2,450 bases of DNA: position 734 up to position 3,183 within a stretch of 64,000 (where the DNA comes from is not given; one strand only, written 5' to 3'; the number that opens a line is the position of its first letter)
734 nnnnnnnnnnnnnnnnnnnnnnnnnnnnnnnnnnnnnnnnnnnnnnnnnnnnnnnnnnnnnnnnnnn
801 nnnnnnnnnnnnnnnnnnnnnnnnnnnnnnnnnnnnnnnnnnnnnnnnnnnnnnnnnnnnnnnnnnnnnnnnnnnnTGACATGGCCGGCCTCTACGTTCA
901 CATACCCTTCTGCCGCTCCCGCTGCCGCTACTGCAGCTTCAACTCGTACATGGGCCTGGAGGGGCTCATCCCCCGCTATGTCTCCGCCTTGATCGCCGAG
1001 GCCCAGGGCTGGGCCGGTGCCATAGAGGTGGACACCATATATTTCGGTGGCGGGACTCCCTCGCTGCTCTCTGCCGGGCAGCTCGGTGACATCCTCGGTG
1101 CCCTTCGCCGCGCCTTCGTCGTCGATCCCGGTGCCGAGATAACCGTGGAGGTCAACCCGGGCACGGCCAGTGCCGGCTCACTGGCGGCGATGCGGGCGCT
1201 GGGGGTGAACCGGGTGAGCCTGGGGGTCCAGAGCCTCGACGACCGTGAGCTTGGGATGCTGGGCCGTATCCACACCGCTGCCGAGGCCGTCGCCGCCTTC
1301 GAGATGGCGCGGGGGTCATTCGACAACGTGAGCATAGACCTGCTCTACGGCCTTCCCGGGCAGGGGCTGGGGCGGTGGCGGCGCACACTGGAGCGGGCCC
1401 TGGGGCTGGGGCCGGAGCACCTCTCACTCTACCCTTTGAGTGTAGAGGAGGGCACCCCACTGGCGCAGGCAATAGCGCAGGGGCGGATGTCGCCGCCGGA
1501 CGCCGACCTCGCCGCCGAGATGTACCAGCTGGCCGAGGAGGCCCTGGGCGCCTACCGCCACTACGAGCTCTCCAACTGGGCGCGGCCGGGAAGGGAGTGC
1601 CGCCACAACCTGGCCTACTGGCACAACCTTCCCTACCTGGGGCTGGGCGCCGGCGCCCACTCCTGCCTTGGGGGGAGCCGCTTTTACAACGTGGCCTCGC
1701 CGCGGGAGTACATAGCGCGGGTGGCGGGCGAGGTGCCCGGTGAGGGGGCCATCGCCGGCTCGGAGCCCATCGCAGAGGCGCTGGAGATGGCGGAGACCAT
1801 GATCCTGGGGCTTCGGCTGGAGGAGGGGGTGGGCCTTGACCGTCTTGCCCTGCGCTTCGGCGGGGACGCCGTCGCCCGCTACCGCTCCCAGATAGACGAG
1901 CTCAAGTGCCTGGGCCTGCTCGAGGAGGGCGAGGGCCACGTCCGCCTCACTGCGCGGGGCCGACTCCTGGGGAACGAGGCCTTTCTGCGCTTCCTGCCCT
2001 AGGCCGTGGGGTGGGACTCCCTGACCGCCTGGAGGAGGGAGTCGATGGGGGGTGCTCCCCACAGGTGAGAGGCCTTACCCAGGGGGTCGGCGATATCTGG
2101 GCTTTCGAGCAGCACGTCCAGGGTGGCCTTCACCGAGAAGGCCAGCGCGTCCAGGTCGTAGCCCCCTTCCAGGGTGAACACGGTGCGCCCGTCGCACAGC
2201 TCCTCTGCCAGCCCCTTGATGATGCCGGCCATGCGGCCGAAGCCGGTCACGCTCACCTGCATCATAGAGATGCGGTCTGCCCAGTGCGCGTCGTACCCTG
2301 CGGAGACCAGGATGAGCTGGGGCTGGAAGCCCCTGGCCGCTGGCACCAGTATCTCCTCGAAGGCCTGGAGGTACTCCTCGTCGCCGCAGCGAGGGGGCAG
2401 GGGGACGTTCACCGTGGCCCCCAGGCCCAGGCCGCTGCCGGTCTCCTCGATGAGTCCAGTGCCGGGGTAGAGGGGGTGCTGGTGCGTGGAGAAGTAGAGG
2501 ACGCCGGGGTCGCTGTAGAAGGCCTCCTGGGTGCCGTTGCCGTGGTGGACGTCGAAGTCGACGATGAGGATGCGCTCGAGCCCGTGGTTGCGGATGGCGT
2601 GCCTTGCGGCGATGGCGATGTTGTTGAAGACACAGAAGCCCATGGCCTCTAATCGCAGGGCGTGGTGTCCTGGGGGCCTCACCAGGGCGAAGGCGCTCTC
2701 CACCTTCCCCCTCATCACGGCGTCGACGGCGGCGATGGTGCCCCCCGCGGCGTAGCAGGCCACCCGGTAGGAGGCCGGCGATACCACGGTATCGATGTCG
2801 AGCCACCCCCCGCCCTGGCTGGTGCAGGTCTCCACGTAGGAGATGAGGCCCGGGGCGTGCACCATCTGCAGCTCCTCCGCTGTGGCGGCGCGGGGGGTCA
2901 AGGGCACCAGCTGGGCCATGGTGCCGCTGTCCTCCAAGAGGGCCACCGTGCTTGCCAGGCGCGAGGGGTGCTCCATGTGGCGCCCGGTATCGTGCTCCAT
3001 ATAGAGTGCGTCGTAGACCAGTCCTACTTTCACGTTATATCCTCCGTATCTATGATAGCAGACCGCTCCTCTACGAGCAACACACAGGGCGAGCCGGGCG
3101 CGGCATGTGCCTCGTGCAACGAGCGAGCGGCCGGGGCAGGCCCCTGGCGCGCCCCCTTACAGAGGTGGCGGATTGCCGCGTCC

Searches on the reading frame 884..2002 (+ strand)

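Call 87: search_protein_families(library=pfam, proteins=[window:884-2002:+], max_evalue=0.001)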
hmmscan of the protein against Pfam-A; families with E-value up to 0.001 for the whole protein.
window:884-2002:+ (372 aa): 2 families
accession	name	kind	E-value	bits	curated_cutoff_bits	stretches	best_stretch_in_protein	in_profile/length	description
PF04055.27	Radical_SAM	-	6.4e-23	82.2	29.5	1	4-171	1-165/166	Radical SAM superfamily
PF06969.22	HemN_C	-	4.9e-14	52.6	24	1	302-362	7-67/67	HemN C-terminal domain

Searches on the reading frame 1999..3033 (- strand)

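Call 87: search_protein_families(library=pfam, proteins=[window:1999-3033:-], max_evalue=0.001)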
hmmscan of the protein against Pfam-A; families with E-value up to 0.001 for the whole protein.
window:1999-3033:- (344 aa): 1 family
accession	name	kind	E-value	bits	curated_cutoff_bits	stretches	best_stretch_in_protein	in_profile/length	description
PF00850.24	Hist_deacetyl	-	1.1e-98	330.7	27.9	1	19-307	1-297/298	Histone deacetylase domain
